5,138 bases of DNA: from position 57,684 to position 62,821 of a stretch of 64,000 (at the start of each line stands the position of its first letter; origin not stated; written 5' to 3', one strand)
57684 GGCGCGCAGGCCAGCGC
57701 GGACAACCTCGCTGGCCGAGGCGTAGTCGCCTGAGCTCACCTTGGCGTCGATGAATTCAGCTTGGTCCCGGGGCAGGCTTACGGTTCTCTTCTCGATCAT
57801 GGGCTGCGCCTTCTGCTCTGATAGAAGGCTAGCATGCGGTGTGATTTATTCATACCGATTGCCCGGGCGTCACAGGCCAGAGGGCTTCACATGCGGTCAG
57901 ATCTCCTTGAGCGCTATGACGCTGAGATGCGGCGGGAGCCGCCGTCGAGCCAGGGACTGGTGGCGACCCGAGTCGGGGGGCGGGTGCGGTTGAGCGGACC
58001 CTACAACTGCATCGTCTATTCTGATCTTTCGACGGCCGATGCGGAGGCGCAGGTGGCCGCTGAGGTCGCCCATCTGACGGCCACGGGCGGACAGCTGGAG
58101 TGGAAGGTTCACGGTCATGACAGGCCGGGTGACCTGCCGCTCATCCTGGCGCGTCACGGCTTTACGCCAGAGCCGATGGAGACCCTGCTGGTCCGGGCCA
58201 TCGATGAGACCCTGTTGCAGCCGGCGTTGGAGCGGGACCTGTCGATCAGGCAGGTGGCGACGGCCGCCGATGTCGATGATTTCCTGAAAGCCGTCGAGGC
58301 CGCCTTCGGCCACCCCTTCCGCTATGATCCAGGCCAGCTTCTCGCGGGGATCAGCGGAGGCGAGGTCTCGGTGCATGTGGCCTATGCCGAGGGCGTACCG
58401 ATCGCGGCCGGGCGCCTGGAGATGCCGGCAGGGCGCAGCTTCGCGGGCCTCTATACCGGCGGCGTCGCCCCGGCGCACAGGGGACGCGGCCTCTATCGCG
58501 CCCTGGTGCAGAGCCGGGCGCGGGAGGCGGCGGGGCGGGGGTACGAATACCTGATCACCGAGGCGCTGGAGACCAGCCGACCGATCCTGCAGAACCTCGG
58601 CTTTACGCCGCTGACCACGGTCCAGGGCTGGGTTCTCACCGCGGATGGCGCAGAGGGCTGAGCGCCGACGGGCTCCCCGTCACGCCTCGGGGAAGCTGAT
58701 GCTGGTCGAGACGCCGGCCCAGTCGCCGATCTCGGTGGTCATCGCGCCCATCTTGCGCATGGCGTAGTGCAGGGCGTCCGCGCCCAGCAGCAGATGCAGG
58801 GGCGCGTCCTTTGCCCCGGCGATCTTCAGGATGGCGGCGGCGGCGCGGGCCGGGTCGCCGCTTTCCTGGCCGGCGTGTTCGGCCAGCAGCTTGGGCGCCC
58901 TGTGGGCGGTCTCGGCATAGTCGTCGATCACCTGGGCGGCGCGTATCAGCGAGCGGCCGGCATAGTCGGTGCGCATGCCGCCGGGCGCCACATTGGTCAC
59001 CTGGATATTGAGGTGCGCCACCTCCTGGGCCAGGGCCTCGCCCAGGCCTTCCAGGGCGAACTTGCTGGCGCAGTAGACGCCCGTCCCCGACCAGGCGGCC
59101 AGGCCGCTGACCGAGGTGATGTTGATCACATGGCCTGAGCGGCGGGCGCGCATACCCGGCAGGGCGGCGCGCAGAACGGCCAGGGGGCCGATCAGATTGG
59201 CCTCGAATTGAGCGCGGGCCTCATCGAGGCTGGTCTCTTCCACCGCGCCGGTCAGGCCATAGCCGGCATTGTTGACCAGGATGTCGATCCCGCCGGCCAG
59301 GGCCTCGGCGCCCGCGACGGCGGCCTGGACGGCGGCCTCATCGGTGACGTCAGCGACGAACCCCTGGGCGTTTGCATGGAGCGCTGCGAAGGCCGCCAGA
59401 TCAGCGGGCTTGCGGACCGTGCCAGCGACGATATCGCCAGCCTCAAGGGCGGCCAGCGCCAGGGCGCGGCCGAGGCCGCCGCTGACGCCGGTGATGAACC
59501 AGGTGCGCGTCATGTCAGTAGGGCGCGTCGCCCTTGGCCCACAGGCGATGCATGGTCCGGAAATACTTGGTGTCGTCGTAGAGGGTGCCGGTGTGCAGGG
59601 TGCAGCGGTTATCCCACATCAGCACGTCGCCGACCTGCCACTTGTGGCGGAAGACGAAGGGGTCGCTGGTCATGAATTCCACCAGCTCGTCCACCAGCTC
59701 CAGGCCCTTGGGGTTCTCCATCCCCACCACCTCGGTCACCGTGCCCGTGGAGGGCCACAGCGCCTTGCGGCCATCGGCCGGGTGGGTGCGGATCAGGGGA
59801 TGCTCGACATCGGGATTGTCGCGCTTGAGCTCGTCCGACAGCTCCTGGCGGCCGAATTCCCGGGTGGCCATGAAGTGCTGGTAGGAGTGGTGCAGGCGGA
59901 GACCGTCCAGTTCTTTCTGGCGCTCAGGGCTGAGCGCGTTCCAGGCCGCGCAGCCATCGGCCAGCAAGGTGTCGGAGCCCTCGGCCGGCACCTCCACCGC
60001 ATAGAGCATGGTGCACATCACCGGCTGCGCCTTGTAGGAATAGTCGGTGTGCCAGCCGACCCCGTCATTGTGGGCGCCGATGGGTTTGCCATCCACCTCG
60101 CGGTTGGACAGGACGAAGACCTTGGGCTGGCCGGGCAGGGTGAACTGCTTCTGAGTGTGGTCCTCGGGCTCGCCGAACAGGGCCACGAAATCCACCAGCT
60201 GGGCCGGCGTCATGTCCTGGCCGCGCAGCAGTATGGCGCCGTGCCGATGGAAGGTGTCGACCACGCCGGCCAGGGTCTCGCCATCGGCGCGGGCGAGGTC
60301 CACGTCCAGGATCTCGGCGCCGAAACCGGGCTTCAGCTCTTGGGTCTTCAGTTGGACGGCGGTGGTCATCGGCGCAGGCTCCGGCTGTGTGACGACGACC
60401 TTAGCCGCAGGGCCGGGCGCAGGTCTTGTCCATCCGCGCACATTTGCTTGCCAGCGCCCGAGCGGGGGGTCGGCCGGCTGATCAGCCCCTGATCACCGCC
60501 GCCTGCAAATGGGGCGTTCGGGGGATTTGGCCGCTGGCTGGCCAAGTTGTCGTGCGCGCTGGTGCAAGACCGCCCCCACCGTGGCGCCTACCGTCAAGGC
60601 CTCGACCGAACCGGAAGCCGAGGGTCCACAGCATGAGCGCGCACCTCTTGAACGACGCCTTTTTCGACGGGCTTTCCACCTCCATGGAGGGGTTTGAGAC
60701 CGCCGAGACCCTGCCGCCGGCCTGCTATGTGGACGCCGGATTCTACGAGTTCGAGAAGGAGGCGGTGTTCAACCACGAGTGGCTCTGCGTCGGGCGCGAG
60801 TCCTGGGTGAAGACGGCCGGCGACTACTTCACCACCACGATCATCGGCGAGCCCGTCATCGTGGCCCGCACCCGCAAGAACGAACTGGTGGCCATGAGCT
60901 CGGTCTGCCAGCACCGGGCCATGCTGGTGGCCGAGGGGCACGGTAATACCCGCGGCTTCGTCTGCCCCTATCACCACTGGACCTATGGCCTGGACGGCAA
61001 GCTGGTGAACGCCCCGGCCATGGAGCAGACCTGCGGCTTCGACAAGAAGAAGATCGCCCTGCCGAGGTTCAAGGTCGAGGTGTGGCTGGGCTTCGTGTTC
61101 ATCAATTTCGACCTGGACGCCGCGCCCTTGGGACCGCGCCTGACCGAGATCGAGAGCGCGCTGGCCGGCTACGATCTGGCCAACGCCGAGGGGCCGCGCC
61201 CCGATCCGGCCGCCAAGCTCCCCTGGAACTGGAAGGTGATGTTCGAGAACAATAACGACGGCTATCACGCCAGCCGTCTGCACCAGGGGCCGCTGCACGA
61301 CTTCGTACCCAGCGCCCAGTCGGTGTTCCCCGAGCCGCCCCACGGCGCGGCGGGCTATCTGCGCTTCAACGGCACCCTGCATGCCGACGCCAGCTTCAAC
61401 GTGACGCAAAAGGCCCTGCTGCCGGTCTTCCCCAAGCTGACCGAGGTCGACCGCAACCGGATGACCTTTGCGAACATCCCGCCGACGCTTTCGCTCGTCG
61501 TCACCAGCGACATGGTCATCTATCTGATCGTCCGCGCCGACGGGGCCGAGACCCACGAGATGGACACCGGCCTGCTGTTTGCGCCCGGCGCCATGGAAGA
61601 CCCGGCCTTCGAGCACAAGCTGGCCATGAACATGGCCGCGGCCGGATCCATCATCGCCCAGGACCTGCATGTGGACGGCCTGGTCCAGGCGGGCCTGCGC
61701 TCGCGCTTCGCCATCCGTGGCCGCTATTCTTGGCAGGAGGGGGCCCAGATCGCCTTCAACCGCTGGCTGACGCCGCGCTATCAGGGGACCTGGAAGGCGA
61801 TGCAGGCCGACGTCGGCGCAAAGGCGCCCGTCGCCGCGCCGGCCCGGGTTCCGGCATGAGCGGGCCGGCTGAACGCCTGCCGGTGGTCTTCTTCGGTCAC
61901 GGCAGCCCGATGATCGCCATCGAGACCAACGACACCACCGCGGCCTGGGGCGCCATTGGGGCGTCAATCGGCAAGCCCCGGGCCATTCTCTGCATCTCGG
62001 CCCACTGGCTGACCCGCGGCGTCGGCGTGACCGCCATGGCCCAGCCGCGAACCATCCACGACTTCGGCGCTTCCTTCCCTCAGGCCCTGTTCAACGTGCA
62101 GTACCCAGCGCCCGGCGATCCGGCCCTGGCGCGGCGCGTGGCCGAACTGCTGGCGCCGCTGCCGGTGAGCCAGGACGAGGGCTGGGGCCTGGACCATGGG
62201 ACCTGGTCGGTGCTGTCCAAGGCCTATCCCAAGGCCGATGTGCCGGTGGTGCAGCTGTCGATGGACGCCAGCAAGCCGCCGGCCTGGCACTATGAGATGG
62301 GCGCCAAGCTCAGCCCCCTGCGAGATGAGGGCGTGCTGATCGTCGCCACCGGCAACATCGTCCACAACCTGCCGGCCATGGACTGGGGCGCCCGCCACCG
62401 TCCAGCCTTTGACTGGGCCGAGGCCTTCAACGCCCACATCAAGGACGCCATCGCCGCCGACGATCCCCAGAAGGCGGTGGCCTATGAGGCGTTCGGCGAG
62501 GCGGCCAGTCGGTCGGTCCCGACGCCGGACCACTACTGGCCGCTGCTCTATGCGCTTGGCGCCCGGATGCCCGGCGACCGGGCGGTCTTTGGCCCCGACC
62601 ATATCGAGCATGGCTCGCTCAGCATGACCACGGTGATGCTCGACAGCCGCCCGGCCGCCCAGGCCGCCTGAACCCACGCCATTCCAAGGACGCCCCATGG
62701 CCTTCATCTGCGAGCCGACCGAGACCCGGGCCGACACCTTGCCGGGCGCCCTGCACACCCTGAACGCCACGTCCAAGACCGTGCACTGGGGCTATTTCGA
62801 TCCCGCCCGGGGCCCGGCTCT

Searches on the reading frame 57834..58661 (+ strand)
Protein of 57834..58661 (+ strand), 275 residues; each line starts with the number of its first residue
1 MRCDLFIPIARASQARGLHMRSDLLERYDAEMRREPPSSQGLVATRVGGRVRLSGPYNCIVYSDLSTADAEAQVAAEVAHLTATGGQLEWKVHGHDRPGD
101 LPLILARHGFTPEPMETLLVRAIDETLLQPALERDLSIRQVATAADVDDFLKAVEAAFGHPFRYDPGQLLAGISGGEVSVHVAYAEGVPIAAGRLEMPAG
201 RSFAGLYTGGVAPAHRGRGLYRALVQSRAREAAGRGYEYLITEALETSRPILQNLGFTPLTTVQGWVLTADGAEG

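Call 5: search_protein_families(library=pfam, proteins=[window:57834-58661:+], max_evalue=0.01)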
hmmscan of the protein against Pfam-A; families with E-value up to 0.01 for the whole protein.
window:57834-58661:+ (275 aa): 5 families
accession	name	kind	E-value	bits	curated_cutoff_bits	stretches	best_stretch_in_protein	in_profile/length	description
PF00583.31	Acetyltransf_1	-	1.9e-05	25.4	20.7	1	177-257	32-116/116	Acetyltransferase (GNAT) family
PF13508.13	Acetyltransf_7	-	8.5e-05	23.3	27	1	179-258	4-83/84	Acetyltransferase (GNAT) domain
PF13527.13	Acetyltransf_9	-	0.0002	21.8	25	0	204-258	73-125/127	Acetyltransferase (GNAT) domain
PF08445.16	FR47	-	0.0045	17.4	22.1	1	205-260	23-80/86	FR47-like protein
PF13673.13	Acetyltransf_10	-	0.0045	17.4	23.6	1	168-262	21-112/128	Acetyltransferase (GNAT) domain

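Call 39: search_protein_families(library=ncbifam, proteins=[window:57891-58661:+], max_evalue=0.00001)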
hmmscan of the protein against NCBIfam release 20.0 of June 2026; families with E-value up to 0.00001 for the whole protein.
window:57891-58661:+ (256 aa): 0 families

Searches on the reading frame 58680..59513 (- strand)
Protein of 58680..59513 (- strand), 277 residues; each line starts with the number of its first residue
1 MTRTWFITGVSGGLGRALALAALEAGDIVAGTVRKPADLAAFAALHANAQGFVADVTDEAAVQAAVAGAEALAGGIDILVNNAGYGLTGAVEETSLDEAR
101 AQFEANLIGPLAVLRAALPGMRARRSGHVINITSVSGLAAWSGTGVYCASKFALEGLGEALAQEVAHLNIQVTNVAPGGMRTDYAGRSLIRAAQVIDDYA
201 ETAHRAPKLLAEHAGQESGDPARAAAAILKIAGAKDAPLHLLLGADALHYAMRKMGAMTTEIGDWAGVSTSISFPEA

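Call 5: search_protein_families(library=pfam, proteins=[window:58680-59513:-], max_evalue=0.01)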
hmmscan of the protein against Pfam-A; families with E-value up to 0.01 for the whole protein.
window:58680-59513:- (277 aa): 6 families
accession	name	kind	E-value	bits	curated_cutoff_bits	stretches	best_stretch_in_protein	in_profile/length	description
PF00106.31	adh_short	-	9e-45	153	26.6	1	6-185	4-187/195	short chain dehydrogenase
PF13561.12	adh_short_C2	-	1.7e-33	116.6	27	1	9-186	1-182/236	Enoyl-(Acyl carrier protein) reductase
PF08659.16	KR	-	3.5e-07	30.7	22.6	1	4-163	2-165/180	KR domain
PF13460.12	NAD_binding_10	-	8.7e-05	22.9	27.2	1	9-72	1-64/184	NAD(P)H-binding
PF01370.27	Epimerase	-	9.7e-05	22.3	20.9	1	6-118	2-103/240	NAD dependent epimerase/dehydratase family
PF08643.16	DUF1776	-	0.0082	16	25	1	78-178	96-197/294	Fungal family of unknown function (DUF1776)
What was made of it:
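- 58680..59513 (-): SDR oxidoreductase, conserved island member. Pfam adh_short (call 5).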

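Call 39: search_protein_families(library=ncbifam, proteins=[window:58680-59513:-], max_evalue=0.00001)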
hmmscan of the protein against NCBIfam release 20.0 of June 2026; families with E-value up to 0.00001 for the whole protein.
window:58680-59513:- (277 aa): 201 families (the best 25 are shown)
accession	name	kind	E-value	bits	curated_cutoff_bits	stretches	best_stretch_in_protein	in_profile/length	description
NF004824.0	PRK06180.1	subfamily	9.2e-102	339.9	298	1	2-275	4-278/279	oxidoreductase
NF006114.0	PRK08263.1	subfamily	3.4e-76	256.2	290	1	1-271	2-270/280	short chain dehydrogenase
NF005065.0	PRK06482.1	equivalog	6.9e-64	215.9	291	1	1-251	1-251/276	SDR family oxidoreductase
NF004823.0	PRK06179.1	subfamily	1.4e-51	175.5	310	1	5-237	8-234/271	oxidoreductase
NF004826.0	PRK06182.1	subfamily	8.3e-51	172.9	305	1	3-247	5-250/274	oxidoreductase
NF049977.1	KDhSphingRedKdsR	equivalog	1.1e-49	169.2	400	1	4-245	5-241/267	3-ketodihydrosphingosine reductase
NF005372.1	PRK06914.1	subfamily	1.9e-45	155.3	320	1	4-245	4-252/279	SDR family oxidoreductase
NF004284.0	PRK05693.1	equivalog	5.2e-41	141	326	1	4-247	3-245/274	SDR family oxidoreductase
NF005594.0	PRK07326.1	equivalog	9.3e-37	126.8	271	1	3-188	7-194/237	SDR family oxidoreductase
NF005878.0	PRK07825.1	subfamily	1.1e-36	126.6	287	1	6-194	13-202/278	short chain dehydrogenase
NF004649.0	PRK05993.1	equivalog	1.9e-36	125.8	387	1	1-206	3-206/277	SDR family oxidoreductase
NF006776.0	PRK09291.1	equivalog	4e-36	124.9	265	1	2-237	2-231/257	SDR family oxidoreductase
NF006073.0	PRK08219.1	equivalog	2.6e-35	122.2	218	1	3-211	4-202/227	SDR family oxidoreductase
NF009466.0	PRK12826.1-2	subfamily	3.6e-35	121.6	222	1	2-193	3-200/248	3-oxoacyl-ACP reductase FabG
NF005806.0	PRK07666.1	equivalog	2.8e-34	118.5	286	1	4-185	9-194/239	3-ketoacyl-ACP reductase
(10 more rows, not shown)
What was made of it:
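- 58680..59513 (-): NCBIfam PRK06180 340 bits (call 39).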

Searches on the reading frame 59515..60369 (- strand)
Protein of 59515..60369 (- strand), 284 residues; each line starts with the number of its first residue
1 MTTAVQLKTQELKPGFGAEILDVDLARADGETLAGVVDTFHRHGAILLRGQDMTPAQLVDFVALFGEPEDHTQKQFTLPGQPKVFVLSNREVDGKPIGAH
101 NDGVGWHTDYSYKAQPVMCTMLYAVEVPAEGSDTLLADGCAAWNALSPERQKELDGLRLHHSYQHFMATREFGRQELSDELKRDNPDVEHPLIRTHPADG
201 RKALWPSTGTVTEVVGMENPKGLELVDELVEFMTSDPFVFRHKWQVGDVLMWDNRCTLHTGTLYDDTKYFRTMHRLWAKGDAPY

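Call 39: search_protein_families(library=ncbifam, proteins=[window:59515-60369:-], max_evalue=0.00001)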
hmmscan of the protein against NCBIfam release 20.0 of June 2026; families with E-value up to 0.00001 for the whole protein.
window:59515-60369:- (284 aa): 5 families
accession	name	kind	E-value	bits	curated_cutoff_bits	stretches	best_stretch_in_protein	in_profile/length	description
NF007104.0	PRK09553.1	equivalog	3.6e-51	174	313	1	6-284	4-279/282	taurine dioxygenase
NF049937.1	CMthFAOxDecarbScoE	equivalog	1.3e-36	126.3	400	1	13-262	8-268/295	(3R)-3-[(carboxymethyl)amino]fatty acid oxygenase/decarboxylase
NF045815.1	Neo-PentlctneFsynPtlD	equivalog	7.2e-29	101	550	1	29-275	25-283/301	neopentalenolactone/pentalenolactone F synthase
NF049936.1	TriMthamethphnDioxTmpA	equivalog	7.7e-09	34.8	400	1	21-159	111-240/366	2-trimethylaminoethylphosphonate dioxygenase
TIGR02409.1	carnitine_bodg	equivalog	1.3e-08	34.3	414.75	1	91-274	174-348/366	gamma-butyrobetaine dioxygenase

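Call 41: search_solved_structures(query=window:59515-60369:-, max_evalue=1e-10)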
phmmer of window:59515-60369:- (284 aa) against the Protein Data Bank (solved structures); distinct sequences matched with E-value up to 1e-10: 32.
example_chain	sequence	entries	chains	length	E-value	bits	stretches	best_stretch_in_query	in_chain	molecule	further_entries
3pvj_A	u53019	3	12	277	1.1e-40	143.3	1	9-284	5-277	Alpha-ketoglutarate-dependent taurine dioxygenase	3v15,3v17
6d1o_A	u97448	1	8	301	2e-34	122.7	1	9-276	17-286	(R)-phenoxypropionate/alpha-ketoglutarate-dioxygenase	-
1gqw_A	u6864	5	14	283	4.6e-34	121.5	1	8-284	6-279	ALPHA-KETOGLUTARATE-DEPENDENT TAURINE DIOXYGENASE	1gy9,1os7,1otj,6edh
6d3h_A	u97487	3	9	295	4.3e-32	115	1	10-283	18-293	FT_T dioxygenase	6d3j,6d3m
5j92_A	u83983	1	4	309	1.4e-31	113.4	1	104-279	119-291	Putative alpha KG dependent 2,4-D dioxygenase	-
5bk9_A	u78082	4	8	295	1.4e-31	113.3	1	9-277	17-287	(R)-phenoxypropionate/alpha-ketoglutarate-dioxygenase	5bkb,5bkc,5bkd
6d3i_A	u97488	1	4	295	1.7e-31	113.1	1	10-283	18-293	ftv7 dioxygenase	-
6d0o_A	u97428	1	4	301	5.6e-31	111.4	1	9-280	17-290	(R)-phenoxypropionate/alpha-ketoglutarate-dioxygenase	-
5bke_A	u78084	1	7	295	1.1e-29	107.2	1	11-283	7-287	Alpha-ketoglutarate-dependent 2,4-dichlorophenoxyacetate dioxygenase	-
5hsx_A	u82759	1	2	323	1.1e-29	107.1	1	9-283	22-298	Putative alpha-ketoglutarate-dependent taurine dioxygenase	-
6l86_A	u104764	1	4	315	1.1e-29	107.1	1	7-261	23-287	Taurine catabolism dioxygenase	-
5keu_A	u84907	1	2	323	1.1e-28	103.8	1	5-283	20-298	Taurine dioxygenase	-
6dch_A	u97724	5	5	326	1.6e-27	100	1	15-261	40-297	ScoE protein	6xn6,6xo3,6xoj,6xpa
6l6w_A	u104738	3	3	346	1.9e-27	99.7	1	15-261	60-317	ScoE protein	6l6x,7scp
5vn6_A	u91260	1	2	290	4.3e-27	98.6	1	8-284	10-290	Taurine dioxygenase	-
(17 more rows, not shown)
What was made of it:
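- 59515..60369 (-): TauD/TfdA-family dioxygenase 2. NCBIfam and PDB hits (calls 39, 41).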

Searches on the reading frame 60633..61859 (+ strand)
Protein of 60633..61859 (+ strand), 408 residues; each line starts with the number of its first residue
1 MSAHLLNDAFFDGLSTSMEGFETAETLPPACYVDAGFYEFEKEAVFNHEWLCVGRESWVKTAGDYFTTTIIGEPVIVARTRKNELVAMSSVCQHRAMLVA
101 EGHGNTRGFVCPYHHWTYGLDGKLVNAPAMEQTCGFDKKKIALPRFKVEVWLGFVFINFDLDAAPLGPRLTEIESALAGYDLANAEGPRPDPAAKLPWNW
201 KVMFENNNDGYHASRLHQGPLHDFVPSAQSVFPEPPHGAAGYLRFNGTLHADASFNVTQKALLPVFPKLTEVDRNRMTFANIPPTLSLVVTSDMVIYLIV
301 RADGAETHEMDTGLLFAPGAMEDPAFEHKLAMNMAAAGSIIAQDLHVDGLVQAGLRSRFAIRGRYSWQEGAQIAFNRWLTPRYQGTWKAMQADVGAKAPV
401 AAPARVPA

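Call 39: search_protein_families(library=ncbifam, proteins=[window:60633-61859:+], max_evalue=0.00001)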
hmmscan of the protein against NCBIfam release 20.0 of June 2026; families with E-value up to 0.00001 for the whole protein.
window:60633-61859:+ (408 aa): 6 families
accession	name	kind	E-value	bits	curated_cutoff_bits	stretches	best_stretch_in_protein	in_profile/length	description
NF058607.1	GlBtMonoOxGbcA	equivalog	1.2e-33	116.2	670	1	23-218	29-223/420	glycine betaine monooxygenase oxygenase subunit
NF042946.1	3PPDioc_HcaE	equivalog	1.8e-29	103.1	830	1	26-179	15-172/450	3-phenylpropionate/cinnamic acid dioxygenase subunit alpha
TIGR03228.1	anthran_1_2_A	equivalog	6.3e-26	91.1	671.9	1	33-218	22-214/438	anthranilate 1,2-dioxygenase large subunit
TIGR03229.1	benzo_1_2_benA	equivalog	4.6e-24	85.1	780.95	1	31-217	20-215/433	benzoate 1,2-dioxygenase large subunit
NF041684.1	ant_diox_AndAc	equivalog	3.5e-20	72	750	1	28-217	24-222/418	anthranilate 1,2-dioxygenase large subunit AndAc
NF052579.1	BetMthstMoxSdmAMthl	equivalog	4.1e-06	26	600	1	53-149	21-111/351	4beta-methylsterol monooxygenase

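Call 40: search_solved_structures(query=window:60633-61859:+, max_evalue=1e-10)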
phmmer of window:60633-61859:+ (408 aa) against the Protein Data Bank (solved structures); distinct sequences matched with E-value up to 1e-10: 29.
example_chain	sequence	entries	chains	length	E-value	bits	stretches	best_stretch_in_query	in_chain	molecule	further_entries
6y9c_A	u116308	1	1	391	1.8e-31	112.7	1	23-219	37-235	Carnitine monooxygenase oxygenase subunit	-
6y8j_A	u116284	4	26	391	6.3e-31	110.9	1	23-219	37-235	Carnitine monooxygenase oxygenase subunit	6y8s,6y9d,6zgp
1uli_A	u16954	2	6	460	6.4e-28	101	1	25-220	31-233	biphenyl dioxygenase large subunit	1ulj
3en1_A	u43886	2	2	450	7.8e-28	100.7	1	22-215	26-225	Benzene 1,2-dioxygenase subunit alpha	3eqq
9jp5_A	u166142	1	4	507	6.9e-27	97.6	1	26-219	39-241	Phthalate 3,4-dioxygenase alpha subunit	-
1wql_A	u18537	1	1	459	1.5e-26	96.5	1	26-225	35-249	iron-sulfur protein large subunit of cumene dioxygenase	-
2yfi_A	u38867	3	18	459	2.4e-26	95.8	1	26-214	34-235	BIPHENYL DIOXYGENASE SUBUNIT ALPHA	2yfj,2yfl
2xr8_A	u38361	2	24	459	2.4e-26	95.8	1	26-214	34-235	BIPHENYL DIOXYGENASE SUBUNIT ALPHA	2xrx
2xsh_A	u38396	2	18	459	2.4e-26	95.8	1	26-214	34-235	BIPHENYL DIOXYGENASE SUBUNIT ALPHA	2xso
5aeu_A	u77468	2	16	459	2.4e-26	95.8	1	26-214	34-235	BIPHENYL DIOXYGENASE SUBUNIT ALPHA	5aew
3gzx_A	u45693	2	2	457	3.3e-26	95.3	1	29-216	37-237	Biphenyl dioxygenase subunit alpha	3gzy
2gbw_A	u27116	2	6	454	5.2e-25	91.4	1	32-221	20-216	Biphenyl 2,3-Dioxygenase Alpha Subunit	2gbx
8k0a_A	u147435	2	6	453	1.6e-24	89.7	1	27-217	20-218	3-phenylpropionate/cinnamic acid dioxygenase subunit alpha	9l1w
2ckf_A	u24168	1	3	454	3.5e-24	88.6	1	32-221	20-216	RING-HYDROXYLATING DIOXYGENASE ALPHA SUBUNIT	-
9vdb_A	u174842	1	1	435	3.1e-22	82.2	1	27-217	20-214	Ring hydroxylating dioxygenase, alpha subunit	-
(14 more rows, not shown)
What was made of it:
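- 60633..61859 (+): Alpha-only Rieske non-haem iron oxygenase. Weak best hits to CntA/GbcA and ring-hydroxylating alpha subunits (calls 39, 40).
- The Rieske protein is closest to CntA/GbcA-type C-N cleaving oxygenases rather than ring dihydroxylases (calls 39, 40).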

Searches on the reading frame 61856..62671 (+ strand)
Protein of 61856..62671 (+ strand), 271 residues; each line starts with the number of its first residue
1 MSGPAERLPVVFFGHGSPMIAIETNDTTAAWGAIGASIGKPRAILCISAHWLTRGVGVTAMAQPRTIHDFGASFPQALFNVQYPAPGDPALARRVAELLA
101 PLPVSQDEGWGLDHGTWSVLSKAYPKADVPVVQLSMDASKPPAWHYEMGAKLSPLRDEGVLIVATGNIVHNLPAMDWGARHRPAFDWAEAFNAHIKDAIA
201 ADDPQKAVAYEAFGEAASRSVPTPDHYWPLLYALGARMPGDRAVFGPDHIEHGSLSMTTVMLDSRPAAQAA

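Call 39: search_protein_families(library=ncbifam, proteins=[window:61856-62671:+], max_evalue=0.00001)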
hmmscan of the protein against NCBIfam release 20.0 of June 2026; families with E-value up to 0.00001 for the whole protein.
window:61856-62671:+ (271 aa): 1 family
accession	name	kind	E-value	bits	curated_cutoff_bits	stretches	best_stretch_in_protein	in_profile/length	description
NF007914.1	PRK10628.1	equivalog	1.4e-96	322.8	233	1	6-261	4-260/262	4,5-DOPA-extradiol-dioxygenase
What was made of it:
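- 61856..62671 (+): YgiD/LigB-type extradiol (4,5-DOPA-type) dioxygenase. NCBIfam 322.8 bits, above the cut-off of 233 (call 39).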

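Call 96: search_solved_structures(query=window:61856-62671:+, max_evalue=0.001)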
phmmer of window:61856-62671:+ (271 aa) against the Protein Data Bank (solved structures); distinct sequences matched with E-value up to 0.001: 4.
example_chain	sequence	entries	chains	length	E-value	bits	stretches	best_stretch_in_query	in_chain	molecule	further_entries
2pw6_A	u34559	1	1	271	4.5e-84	285.5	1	6-262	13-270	Uncharacterized protein ygiD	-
8in2_A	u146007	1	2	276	1.4e-39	139.6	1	10-244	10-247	4,5-DOPA dioxygenase extradiol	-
29ky_A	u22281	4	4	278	1.2e-38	136.6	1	11-255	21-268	4,5-DOPA dioxygenase extradiol 1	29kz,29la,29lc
9j2l_A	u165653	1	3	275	1.9e-33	119.5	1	12-237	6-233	4,5-DOPA dioxygenase extradiol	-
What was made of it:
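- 61856..62671 (+): PDB E. coli YgiD E 4.5e-84 (call 96).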
